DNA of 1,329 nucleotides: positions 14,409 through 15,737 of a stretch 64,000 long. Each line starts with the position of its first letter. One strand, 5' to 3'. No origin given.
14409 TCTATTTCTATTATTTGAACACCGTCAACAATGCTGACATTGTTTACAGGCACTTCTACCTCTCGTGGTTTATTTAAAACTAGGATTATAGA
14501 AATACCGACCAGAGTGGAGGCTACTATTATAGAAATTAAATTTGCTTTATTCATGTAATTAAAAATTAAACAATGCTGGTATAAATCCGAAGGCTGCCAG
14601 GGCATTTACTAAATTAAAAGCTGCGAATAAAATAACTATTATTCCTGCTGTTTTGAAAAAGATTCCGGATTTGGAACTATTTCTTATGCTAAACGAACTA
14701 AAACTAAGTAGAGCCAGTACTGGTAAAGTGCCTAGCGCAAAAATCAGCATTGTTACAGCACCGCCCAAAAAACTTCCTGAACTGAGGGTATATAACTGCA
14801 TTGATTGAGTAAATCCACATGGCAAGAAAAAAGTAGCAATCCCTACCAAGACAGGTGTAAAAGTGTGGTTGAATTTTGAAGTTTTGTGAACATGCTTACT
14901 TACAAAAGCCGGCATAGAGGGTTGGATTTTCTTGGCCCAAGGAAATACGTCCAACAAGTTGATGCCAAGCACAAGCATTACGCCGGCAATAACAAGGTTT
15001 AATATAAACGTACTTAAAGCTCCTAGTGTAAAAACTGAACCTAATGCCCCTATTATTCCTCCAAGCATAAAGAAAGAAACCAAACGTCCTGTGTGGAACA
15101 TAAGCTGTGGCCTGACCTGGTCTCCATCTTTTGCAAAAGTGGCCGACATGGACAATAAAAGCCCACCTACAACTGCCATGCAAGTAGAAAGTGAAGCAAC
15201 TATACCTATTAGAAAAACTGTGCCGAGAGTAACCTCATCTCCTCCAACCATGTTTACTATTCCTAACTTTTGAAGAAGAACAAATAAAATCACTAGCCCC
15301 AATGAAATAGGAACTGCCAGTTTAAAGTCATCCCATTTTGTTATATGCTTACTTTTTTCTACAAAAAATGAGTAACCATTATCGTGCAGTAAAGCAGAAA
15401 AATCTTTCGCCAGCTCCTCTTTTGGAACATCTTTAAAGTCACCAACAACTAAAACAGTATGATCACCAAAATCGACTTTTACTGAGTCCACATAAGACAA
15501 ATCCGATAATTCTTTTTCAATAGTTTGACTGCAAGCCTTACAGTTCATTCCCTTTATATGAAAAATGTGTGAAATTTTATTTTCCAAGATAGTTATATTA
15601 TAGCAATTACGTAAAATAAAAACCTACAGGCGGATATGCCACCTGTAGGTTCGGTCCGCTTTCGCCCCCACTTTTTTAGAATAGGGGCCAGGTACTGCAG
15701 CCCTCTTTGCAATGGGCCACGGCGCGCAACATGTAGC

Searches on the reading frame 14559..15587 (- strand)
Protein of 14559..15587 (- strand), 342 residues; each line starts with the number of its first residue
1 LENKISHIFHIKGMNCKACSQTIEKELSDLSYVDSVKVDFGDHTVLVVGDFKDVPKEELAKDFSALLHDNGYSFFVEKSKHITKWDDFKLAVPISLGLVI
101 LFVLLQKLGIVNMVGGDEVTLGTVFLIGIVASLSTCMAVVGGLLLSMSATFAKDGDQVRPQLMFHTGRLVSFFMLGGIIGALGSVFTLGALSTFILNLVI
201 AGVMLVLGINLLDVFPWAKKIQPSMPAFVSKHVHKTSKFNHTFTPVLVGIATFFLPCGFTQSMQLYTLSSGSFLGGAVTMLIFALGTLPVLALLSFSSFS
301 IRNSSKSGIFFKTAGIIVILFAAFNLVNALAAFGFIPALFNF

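Call 10: search_protein_families(library=pfam, proteins=[window:14559-15587:-], max_evalue=0.01)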
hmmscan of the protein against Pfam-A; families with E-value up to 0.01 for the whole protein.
window:14559-15587:- (342 aa): 2 families
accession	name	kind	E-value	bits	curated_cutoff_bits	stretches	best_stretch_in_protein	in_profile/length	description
PF13386.12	DsbD_2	-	2e-31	109.9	24.9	1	123-322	1-197/199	Cytochrome C biogenesis protein transmembrane region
PF00403.32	HMA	-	1.8e-12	47.9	24.8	1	9-61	2-54/62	Heavy-metal-associated domain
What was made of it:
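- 14559..15587 (-): HMA + DsbD_2 (TauE/SafE-like) membrane protein, 342 aa from the TTG start. PF00403 and PF13386 (call 10).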

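Call 13: find_encoding_contigs(protein=window:14559-15587:-, flank=3000, max_places=10)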
Protein window:14559-15587:- (342 aa): no gene with exactly this product is on record in the collection.

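Call 14: find_related_loci(query=window:14559-15587:-, collection=genome_contigs, flank=3000)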
Query window:14559-15587:- (342 aa) in genome_contigs; peptide patterns used: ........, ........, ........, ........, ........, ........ (x = any residue, [..] = any of these).
216 stretches matched a pattern; 61 encode a relative of the query (tblastn E <= 1e-3); 61 distinct loci.
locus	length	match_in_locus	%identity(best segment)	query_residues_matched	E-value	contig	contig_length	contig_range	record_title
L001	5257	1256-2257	67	9-342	6e-151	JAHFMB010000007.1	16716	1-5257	MAG: Candidatus Taylorbacteria bacterium isolate nzgw447 NODE_4842_length_16717_cov_3.079236, whole genome shotgun seque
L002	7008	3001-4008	64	7-342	2e-148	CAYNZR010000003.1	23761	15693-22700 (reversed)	MAG TPA_asm: uncultured Candidatus Saccharibacteria bacterium isolate SRP278252_co1_103 genome assembly, contig: NODE_34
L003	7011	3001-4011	65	6-342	4e-148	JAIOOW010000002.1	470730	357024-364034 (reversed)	MAG: Candidatus Andersenbacteria bacterium isolate LakeFargette_0920_ALND_MAG_45_23 LacPavin_0920_ALND_scaffold_272472,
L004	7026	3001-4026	64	1-342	9e-147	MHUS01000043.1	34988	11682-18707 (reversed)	MAG: Candidatus Yonathbacteria bacterium RIFCSPHIGHO2_01_FULL_51_10 rifcsphigho2_01_scaffold_7745, whole genome shotgun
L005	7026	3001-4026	64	1-342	1e-145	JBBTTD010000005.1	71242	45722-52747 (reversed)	MAG: Patescibacteria group bacterium isolate H41-bin002_1 H41_bin002_1_000000000005, whole genome shotgun sequence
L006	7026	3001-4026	62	1-342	3e-145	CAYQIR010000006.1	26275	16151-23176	MAG TPA_asm: uncultured Candidatus Saccharibacteria bacterium isolate binchicken_co38_1169 genome assembly, contig: NODE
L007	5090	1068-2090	60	2-342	5e-143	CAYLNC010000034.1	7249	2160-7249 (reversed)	MAG TPA_asm: uncultured Candidatus Saccharibacteria bacterium isolate SRP135725_co1_425 genome assembly, contig: NODE_15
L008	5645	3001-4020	65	6-342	4e-142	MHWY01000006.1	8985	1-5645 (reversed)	MAG: Candidatus Zambryskibacteria bacterium RIFOXYD1_FULL_40_13 rifoxyd1_full_scaffold_3029, whole genome shotgun sequen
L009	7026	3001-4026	62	3-342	3e-142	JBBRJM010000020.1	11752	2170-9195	MAG: Candidatus Paceibacteria bacterium isolate Co_metawrap_2869 Cmw_2869_k141_27321031_length_11752_cov_17.9927, whole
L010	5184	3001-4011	64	6-342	6e-142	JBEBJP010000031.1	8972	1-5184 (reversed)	MAG: Parcubacteria group bacterium isolate SF2_12 NODE_3321_length_8972_cov_14.899470, whole genome shotgun sequence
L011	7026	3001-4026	63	9-342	3e-141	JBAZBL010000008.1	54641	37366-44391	MAG: Candidatus Paceibacterota bacterium isolate SO_2017_GW1_111 NODE_3106_length_54641_cov_1.543512_OW334_2017, whole g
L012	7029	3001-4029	61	2-342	3e-141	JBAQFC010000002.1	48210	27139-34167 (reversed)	MAG: Minisyncoccia bacterium isolate MFD12003_ilm_asm_bin59 k127_565, whole genome shotgun sequence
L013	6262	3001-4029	61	1-342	2e-140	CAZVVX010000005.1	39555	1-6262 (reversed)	MAG TPA_asm: uncultured Candidatus Saccharibacteria bacterium isolate SRP133034_co1_24 genome assembly, contig: NODE_865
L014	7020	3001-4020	61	7-342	2e-140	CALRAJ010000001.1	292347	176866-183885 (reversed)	MAG: Candidatus Taylorbacteria bacterium isolate CH-Oct18-75 genome assembly, contig: CH-Oct18-C13, whole genome shotgun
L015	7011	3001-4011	65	6-342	5e-139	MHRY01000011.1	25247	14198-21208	MAG: Candidatus Taylorbacteria bacterium RIFCSPLOWO2_01_FULL_45_34b rifcsplowo2_01_scaffold_22120, whole genome shotgun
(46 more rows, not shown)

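Call 20: find_related_loci(query=window:14559-15587:-, collection=metagenome_contigs, flank=3000)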
Query window:14559-15587:- (342 aa) in metagenome_contigs; peptide patterns used: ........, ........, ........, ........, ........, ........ (x = any residue, [..] = any of these).
322 stretches matched a pattern; 87 encode a relative of the query (tblastn E <= 1e-3); the best 80 are kept; 80 distinct loci.
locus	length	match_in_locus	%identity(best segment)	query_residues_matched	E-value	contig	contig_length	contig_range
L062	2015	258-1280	67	2-342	3e-167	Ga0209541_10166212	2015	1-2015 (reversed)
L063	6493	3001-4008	65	7-342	1e-148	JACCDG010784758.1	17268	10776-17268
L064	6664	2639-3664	64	1-342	7e-147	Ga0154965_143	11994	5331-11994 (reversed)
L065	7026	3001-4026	65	1-342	2e-146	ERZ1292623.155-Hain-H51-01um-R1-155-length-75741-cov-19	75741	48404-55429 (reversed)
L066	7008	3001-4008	66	9-342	5e-146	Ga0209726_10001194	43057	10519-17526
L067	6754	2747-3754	65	7-342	1e-145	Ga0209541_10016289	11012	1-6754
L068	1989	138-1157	63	3-342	3e-156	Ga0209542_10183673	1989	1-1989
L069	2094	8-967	68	23-342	8e-154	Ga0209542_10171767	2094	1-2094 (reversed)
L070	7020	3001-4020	65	6-342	4e-142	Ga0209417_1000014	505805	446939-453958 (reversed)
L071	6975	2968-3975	61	6-341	2e-140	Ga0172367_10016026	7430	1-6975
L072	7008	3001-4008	64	7-342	4e-140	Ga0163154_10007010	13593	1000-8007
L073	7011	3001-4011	65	6-342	4e-139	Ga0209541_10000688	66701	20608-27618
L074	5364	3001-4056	58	1-342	3e-137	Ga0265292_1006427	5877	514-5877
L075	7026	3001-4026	61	3-342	1e-136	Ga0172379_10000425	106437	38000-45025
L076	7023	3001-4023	59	2-342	3e-136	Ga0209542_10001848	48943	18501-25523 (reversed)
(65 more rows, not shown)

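Call 27: find_homologous_proteins(query=window:14559-15587:-, max_evalue=1e-60)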
Query window:14559-15587:- (342 aa): 4641 proteins with E <= 1e-60 among 8000 candidates; the best 120 are listed.
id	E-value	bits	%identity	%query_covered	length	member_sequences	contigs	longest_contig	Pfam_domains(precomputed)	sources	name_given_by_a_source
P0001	4.6e-206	702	100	96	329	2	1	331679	PF00403.33,PF13386.13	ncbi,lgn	-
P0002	5.2e-152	524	72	96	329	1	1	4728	PF00403.33,PF13386.13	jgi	jgi:sulfite exporter TauE/SafE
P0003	6.1e-152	524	70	99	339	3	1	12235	PF00403.33,PF13386.13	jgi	jgi:sulfite exporter TauE/SafE/copper chaperone CopZ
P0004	5.8e-149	514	69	100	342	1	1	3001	PF00403.33,PF13386.13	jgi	-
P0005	3.7e-146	505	70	100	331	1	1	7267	PF00403.33,PF13386.13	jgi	-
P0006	2.1e-145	502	69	96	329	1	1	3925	PF00403.33,PF13386.13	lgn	-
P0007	2.7e-143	495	65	100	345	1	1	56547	PF00403.33,PF13386.13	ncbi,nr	ncbi:MAG: sulfite exporter TauE/SafE family protein [Candidatus Zambryskibacteria bacterium]|nr:sulf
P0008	5.4e-143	494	66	99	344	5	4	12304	PF00403.33,PF13386.13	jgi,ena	-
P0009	5.4e-143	494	66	99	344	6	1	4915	PF00403.33,PF13386.13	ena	-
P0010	6.2e-143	494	66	100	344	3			PF00403.33,PF13386.13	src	-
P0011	6.5e-143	494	66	100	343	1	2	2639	PF00403.33,PF13386.13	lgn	-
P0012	7.7e-143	494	66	98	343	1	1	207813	PF00403.33,PF13386.13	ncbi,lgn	-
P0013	2.1e-142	492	65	100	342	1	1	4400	PF00403.33,PF13386.13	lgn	-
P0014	3.4e-142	492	66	99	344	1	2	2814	PF00403.33,PF13386.13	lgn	-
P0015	4.1e-142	491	66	98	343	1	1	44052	PF00403.33,PF13386.13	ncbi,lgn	-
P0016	4.4e-142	491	68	98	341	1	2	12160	PF00403.33,PF13386.13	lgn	-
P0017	5.6e-142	491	67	98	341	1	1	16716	PF00403.33,PF13386.13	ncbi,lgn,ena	-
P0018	6.0e-142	491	65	100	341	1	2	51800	PF00403.33,PF13386.13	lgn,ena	-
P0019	7.6e-142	491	66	99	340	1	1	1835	PF00403.33,PF13386.13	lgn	-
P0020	1.1e-141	490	66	99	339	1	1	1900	PF00403.33,PF13386.13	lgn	-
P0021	1.3e-141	490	67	100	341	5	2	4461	PF00403.33,PF13386.13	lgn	-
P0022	1.4e-141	490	66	98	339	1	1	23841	PF00403.33,PF13386.13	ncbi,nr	ncbi:MAG: hypothetical protein FGM57_02715 [Candidatus Taylorbacteria bacterium]|nr:hypothetical pro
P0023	1.7e-141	489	65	100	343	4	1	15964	PF00403.33,PF13386.13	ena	-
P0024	1.8e-141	489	65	98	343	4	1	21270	PF00403.33,PF13386.13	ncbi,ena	-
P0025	2.1e-141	489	65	99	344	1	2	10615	PF00403.33,PF13386.13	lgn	-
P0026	2.2e-141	489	65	99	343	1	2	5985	PF00403.33,PF13386.13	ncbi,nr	ncbi:MAG: sulfite exporter TauE/SafE family protein [bacterium]|nr:sulfite exporter TauE/SafE family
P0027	2.3e-141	489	66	99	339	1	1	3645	PF00403.33,PF13386.13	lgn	-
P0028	3.2e-141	488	67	98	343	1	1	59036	PF00403.33,PF13386.13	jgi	jgi:sulfite exporter TauE/SafE/copper chaperone CopZ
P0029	3.9e-141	488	65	98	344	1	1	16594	PF00403.33,PF13386.13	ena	-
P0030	5.9e-141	488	64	99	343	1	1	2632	PF00403.33,PF13386.13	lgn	-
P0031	8.8e-141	487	65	99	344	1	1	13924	PF00403.33,PF13386.13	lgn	-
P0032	9.3e-141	487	67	98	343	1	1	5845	PF00403.33,PF13386.13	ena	-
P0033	1.1e-140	487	65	100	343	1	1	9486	PF00403.33,PF13386.13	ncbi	-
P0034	1.1e-140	487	66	98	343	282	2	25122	PF00403.33,PF13386.13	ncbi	ncbi:MAG: sulfite exporter TauE/SafE family protein [Patescibacteria group bacterium]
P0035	1.2e-140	487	65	99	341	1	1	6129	PF00403.33,PF13386.13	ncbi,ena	-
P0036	1.2e-140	487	67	98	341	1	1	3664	PF00403.33,PF13386.13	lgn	-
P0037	1.6e-140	486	66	99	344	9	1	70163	PF00403.33,PF13386.13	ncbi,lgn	-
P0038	2.4e-140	486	66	98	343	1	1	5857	PF00403.33,PF13386.13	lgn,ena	-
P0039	2.6e-140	486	64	100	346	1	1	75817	PF00403.33,PF13386.13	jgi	-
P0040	2.8e-140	485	65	98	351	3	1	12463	PF00403.33,PF13386.13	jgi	-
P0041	3.8e-140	485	66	98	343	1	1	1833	PF00403.33,PF13386.13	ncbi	-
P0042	3.9e-140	485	64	99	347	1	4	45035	PF00403.33,PF13386.13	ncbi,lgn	-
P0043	3.9e-140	485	64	99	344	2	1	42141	PF00403.33,PF13386.13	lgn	-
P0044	5.0e-140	485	66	98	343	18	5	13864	PF00403.33,PF13386.13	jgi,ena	-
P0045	5.2e-140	485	65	98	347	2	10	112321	PF00403.33,PF13386.13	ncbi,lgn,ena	-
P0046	5.4e-140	484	64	98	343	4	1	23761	PF00403.33,PF13386.13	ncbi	-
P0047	5.4e-140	484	65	99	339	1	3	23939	PF00403.33,PF13386.13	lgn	-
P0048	5.5e-140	484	65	98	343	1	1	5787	PF00403.33,PF13386.13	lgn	-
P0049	5.7e-140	484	67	98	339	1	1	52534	PF00403.33,PF13386.13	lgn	-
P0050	5.8e-140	484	66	98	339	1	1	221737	PF00403.33,PF13386.13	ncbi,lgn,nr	ncbi:MAG: sulfite exporter TauE/SafE family protein [Candidatus Taylorbacteria bacterium]|nr:sulfite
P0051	6.3e-140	484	64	99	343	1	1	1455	PF00403.33,PF13386.13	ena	-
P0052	7.5e-140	484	65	98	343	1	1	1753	PF00403.33,PF13386.13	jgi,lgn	jgi:sulfite exporter TauE/SafE/copper chaperone CopZ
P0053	8.8e-140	484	65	98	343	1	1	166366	PF00403.33,PF13386.13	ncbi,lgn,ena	-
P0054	9.4e-140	484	65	98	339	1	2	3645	PF00403.33,PF13386.13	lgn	-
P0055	9.5e-140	484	66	98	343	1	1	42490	PF00403.33,PF13386.13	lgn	-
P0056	1.3e-139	483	65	99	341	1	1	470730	PF00403.33,PF13386.13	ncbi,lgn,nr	ncbi:MAG: sulfite exporter TauE/SafE family protein [Candidatus Andersenbacteria bacterium]|nr:sulfi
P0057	1.8e-139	483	64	100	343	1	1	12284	PF00403.33,PF13386.13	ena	-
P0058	1.9e-139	483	65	98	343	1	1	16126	PF00403.33,PF13386.13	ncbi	-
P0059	2.4e-139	482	65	98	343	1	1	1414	PF00403.33,PF13386.13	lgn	-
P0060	2.9e-139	482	64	99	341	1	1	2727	PF00403.33,PF13386.13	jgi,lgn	-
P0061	3.0e-139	482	65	100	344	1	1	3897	PF00403.33,PF13386.13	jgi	jgi:uncharacterized protein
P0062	3.1e-139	482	65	98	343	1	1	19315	PF00403.33,PF13386.13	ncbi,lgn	-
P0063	3.2e-139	482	65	99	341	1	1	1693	PF00403.33,PF13386.13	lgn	-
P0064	3.4e-139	482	65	99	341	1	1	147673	PF00403.33,PF13386.13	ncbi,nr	ncbi:MAG: sulfite exporter TauE/SafE family protein [Candidatus Pacebacteria bacterium]|nr:sulfite e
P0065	3.4e-139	482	64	98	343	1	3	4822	PF00403.33,PF13386.13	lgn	-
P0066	3.8e-139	482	64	99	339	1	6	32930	PF00403.33,PF13386.13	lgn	-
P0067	4.1e-139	482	66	99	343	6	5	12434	PF00403.33,PF13386.13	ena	-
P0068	4.1e-139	482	67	98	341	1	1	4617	PF00403.33,PF13386.13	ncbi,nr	ncbi:MAG: sulfite exporter TauE/SafE family protein [Candidatus Pacebacteria bacterium]|nr:sulfite e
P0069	4.3e-139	482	63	99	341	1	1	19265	PF00403.33,PF13386.13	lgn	-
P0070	5.4e-139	481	63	98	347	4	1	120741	PF00403.33,PF13386.13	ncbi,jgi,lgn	ncbi:MAG: hypothetical protein RLY66_240 [Candidatus Parcubacteria bacterium]|jgi:sulfite exporter T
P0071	5.4e-139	481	65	99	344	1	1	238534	PF00403.33,PF13386.13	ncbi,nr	ncbi:MAG: sulfite exporter TauE/SafE family protein [Candidatus Campbellbacteria bacterium]|nr:sulfi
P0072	5.5e-139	481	64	99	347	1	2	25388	PF00403.33,PF13386.13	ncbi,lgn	-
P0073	5.8e-139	481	63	100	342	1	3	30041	PF00403.33,PF13386.13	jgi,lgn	jgi:sulfite exporter TauE/SafE/copper chaperone CopZ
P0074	5.8e-139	481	65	98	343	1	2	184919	PF00403.33,PF13386.13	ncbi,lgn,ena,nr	ncbi:MAG: Uncharacterized protein CEO12_578 [Parcubacteria group bacterium Gr01-1014_46]|nr:MAG: Unc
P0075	6.1e-139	481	65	98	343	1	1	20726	PF00403.33,PF13386.13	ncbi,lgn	-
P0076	6.2e-139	481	63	100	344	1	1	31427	PF00403.33,PF13386.13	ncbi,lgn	-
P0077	6.6e-139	481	65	100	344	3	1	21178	PF00403.33,PF13386.13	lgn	-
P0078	6.8e-139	481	66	99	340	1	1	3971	PF00403.33,PF13386.13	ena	-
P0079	6.9e-139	481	64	98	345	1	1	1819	PF00403.33,PF13386.13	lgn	-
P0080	8.7e-139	480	64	98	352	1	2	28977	PF00403.33,PF13386.13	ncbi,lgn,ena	-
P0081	8.8e-139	480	65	99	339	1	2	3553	PF00403.33,PF13386.13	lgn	-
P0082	9.0e-139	480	64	100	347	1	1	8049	PF00403.33,PF13386.13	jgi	-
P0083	9.3e-139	480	65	99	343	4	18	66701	PF00403.33,PF13386.13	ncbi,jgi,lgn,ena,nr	ncbi:MAG: hypothetical protein A3A22_02150 [Candidatus Taylorbacteria bacterium RIFCSPLOWO2_01_FULL_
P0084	1.0e-138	480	64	100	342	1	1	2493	PF00403.33,PF13386.13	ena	-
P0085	1.0e-138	480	64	100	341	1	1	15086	PF00403.33,PF13386.13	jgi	jgi:uncharacterized protein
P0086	1.1e-138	480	65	98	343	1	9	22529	PF00403.33,PF13386.13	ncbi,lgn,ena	-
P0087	1.1e-138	480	65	98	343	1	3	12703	PF00403.33,PF13386.13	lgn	-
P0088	1.3e-138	480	65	98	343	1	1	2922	PF00403.33,PF13386.13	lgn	-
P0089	1.3e-138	480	64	98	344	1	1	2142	PF00403.33,PF13386.13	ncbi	-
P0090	1.4e-138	480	64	98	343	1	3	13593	PF00403.33,PF13386.13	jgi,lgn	-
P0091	1.5e-138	480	66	98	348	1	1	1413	PF00403.33,PF13386.13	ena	-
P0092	1.5e-138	480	65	98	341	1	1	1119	PF00403.33,PF13386.13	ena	-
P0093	1.7e-138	480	63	100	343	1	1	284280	PF00403.33,PF13386.13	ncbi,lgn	-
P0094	1.7e-138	480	63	98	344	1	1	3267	PF00403.33,PF13386.13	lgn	-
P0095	1.7e-138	480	64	99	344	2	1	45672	PF00403.33,PF13386.13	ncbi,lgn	-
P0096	1.8e-138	479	65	99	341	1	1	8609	PF00403.33,PF13386.13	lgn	-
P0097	2.2e-138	479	65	100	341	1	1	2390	PF00403.33,PF13386.13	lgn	-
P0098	2.3e-138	479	65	100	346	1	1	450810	PF00403.33,PF13386.13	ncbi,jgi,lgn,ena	ncbi:MAG: sulfite exporter TauE/SafE family protein [Candidatus Paceibacterota bacterium]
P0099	2.3e-138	479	63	100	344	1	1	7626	PF00403.33,PF13386.13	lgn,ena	-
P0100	2.4e-138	479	64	100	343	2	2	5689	PF00403.33,PF13386.13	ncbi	-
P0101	2.4e-138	479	65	98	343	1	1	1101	PF00403.33,PF13386.13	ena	-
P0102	2.5e-138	479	64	98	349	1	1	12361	PF00403.33,PF13386.13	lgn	-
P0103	2.6e-138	479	63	100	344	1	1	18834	PF00403.33,PF13386.13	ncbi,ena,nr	ncbi:MAG: hypothetical protein EXS50_03415 [Candidatus Taylorbacteria bacterium]|nr:hypothetical pro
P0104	2.9e-138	479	64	98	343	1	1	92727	PF00403.33,PF13386.13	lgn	-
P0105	2.9e-138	479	65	98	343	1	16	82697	PF00403.33,PF13386.13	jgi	jgi:sulfite exporter TauE/SafE/copper chaperone CopZ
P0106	3.0e-138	479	64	99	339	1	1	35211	PF00403.33,PF13386.13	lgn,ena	-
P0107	3.2e-138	479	66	100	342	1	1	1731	PF00403.33,PF13386.13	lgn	-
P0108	3.2e-138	479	65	98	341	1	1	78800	PF00403.33,PF13386.13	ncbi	-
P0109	3.4e-138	479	63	98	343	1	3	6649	PF00403.33,PF13386.13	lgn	-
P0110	3.8e-138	478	65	99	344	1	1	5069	PF00403.33,PF13386.13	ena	-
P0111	3.9e-138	478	65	98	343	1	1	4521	PF00403.33,PF13386.13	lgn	-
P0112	4.6e-138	478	64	100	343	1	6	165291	PF00403.33,PF13386.13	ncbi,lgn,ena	ncbi:MAG: sulfite exporter TauE/SafE family protein [Patescibacteria group bacterium]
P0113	4.8e-138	478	68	96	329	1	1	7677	PF13386.13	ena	-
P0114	4.8e-138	478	66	98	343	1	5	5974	PF00403.33,PF13386.13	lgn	-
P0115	5.2e-138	478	64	100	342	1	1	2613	PF00403.33,PF13386.13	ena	-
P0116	5.6e-138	478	64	100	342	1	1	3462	PF00403.33,PF13386.13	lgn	-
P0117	6.0e-138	478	63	100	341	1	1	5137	PF00403.33,PF13386.13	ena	-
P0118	6.0e-138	478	64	100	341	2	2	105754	PF00403.33,PF13386.13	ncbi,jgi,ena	ncbi:MAG: sulfite exporter TauE/SafE family protein [Candidatus Paceibacterota bacterium]|jgi:sulfit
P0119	6.3e-138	478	64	100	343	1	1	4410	PF00403.33,PF13386.13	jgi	-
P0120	6.7e-138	478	65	98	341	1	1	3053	PF00403.33,PF13386.13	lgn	-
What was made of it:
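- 14559..15587 (-): Relatives align from residue 1 (calls 14, 27).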

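Call 28: find_encoding_contigs(protein=P0001, flank=3000, max_places=6)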
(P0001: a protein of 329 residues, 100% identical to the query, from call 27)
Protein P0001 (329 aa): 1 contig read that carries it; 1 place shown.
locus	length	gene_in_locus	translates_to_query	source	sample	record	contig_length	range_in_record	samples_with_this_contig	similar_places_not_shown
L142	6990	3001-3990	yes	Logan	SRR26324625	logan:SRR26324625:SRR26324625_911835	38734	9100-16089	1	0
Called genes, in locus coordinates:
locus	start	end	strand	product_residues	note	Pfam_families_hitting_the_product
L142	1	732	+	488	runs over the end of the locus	PF03193:RsgA_GTPase (faint), PF00005:ABC_tran, PF02463:SMC_N (faint), PF13401:AAA_22 (faint), PF13476:AAA_23 (faint), PF13555:AAA_29 (faint), PF13304:AAA_21 (weak), PF00005:ABC_tran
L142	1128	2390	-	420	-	PF00070:Pyr_redox (faint), PF00890:FAD_binding_2, PF01134:GIDA (faint), PF01266:DAO (faint), PF01494:FAD_binding_3 (faint), PF03486:HI0933_like, PF12831:FAD_oxidored, PF22780:HI0933_like_1st, +4 more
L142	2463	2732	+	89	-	PF02583:Trns_repr_metal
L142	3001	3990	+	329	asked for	PF00403:HMA, PF13386:DsbD_2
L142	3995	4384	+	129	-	PF13473:Cupredoxin_1 (weak)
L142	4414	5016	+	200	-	-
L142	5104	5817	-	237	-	PF03437:BtpA (weak)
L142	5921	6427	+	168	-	PF13581:HATPase_c_2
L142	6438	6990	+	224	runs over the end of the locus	PF20143:NAD_kinase_C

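Call 29: find_encoding_contigs(protein=P0002, flank=3500, max_places=4)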
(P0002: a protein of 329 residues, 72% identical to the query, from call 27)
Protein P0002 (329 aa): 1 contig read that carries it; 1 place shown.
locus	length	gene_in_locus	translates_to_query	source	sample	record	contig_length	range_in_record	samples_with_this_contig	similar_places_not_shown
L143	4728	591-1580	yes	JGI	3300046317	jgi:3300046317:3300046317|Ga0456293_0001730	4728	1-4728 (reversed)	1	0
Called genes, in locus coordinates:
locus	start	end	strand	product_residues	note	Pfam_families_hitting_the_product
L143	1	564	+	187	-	PF00702:Hydrolase, PF08282:Hydrolase_3 (faint)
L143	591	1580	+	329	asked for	PF00403:HMA (weak), PF13386:DsbD_2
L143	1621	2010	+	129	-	-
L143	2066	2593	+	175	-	PF01894:YjbQ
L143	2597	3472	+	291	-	PF10672:Methyltrans_SAM, PF03602:Cons_hypoth95 (weak), PF09445:Methyltransf_15 (weak)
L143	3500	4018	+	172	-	PF01569:PAP2, PF14378:PAP2_3 (weak)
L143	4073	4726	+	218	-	?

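Call 30: find_encoding_contigs(protein=P0003, flank=3500, max_places=4)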
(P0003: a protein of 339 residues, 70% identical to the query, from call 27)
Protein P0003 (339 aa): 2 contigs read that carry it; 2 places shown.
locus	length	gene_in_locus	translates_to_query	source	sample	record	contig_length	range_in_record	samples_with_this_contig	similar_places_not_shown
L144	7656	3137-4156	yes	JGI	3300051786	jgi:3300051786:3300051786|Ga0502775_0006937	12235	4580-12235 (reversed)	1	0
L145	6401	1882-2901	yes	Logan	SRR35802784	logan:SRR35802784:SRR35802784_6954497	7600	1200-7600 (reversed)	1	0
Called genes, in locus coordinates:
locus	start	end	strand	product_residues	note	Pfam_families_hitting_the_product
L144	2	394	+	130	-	?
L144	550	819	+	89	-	PF02583:Trns_repr_metal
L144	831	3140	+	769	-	PF00403:HMA, PF00122:E1-E2_ATPase, PF00702:Hydrolase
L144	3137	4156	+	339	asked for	PF00403:HMA, PF13386:DsbD_2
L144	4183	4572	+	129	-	-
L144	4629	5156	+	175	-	PF01894:YjbQ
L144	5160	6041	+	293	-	PF10672:Methyltrans_SAM, PF03602:Cons_hypoth95 (weak), PF09445:Methyltransf_15 (weak)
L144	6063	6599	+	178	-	PF01569:PAP2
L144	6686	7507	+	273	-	PF04402:SIMPL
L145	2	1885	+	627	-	?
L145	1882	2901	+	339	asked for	PF00403:HMA, PF13386:DsbD_2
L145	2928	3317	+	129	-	-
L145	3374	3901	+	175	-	PF01894:YjbQ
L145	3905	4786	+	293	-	PF10672:Methyltrans_SAM, PF03602:Cons_hypoth95 (weak), PF09445:Methyltransf_15 (weak)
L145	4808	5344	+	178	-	PF01569:PAP2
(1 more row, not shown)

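Call 74: find_encoding_contigs(protein=P0006, flank=4000, max_places=4)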
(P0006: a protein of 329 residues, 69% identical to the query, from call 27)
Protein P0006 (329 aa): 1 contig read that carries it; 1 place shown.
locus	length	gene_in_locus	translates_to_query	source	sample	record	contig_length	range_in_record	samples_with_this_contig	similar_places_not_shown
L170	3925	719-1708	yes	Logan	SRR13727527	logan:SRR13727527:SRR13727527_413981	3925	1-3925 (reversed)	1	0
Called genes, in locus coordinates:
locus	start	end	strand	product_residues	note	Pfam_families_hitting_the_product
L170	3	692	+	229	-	?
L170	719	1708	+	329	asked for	PF00403:HMA, PF13386:DsbD_2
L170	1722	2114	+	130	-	PF13473:Cupredoxin_1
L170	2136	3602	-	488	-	-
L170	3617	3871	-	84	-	-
